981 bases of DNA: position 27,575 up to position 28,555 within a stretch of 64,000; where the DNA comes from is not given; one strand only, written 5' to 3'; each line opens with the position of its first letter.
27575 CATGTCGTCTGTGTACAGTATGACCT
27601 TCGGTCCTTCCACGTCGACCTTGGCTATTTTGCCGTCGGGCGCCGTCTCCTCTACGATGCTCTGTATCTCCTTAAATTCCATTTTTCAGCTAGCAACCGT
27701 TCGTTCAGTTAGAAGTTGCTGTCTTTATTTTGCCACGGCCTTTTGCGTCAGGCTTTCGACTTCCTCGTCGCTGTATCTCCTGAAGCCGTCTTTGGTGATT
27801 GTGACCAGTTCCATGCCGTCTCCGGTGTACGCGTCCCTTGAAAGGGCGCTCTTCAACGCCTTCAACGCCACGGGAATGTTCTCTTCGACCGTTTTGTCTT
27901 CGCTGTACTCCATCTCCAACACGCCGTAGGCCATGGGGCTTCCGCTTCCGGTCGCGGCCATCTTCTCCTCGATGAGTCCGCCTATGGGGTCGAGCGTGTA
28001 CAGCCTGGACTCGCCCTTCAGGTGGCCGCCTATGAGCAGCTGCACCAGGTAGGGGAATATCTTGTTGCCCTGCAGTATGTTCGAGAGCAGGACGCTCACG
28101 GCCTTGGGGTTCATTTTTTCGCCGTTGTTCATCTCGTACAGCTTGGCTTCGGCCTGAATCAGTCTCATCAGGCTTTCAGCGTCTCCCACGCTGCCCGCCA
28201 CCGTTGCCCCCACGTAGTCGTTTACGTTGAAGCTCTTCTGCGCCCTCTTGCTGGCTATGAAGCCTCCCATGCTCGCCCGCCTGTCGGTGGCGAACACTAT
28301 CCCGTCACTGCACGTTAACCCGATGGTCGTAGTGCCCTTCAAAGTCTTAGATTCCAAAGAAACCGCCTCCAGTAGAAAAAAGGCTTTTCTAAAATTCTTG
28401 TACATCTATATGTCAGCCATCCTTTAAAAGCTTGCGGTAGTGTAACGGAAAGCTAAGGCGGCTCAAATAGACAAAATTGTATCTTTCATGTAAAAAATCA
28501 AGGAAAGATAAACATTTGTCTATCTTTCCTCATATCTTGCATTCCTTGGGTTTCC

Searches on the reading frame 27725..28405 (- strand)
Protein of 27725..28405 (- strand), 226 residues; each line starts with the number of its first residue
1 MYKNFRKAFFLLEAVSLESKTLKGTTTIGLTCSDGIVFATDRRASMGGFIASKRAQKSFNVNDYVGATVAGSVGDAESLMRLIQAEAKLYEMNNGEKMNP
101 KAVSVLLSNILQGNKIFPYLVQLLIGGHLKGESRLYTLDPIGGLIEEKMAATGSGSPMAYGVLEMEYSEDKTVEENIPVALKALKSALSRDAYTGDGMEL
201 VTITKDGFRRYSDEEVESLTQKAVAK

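Call 56: search_protein_families(library=pfam, proteins=[window:27725-28405:-], max_evalue=0.001)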
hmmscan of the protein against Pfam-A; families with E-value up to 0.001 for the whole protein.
window:27725-28405:- (226 aa): 1 family
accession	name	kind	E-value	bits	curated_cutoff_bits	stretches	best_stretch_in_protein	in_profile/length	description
PF00227.31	Proteasome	-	6e-54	183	22.4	1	23-203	3-189/189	Proteasome subunit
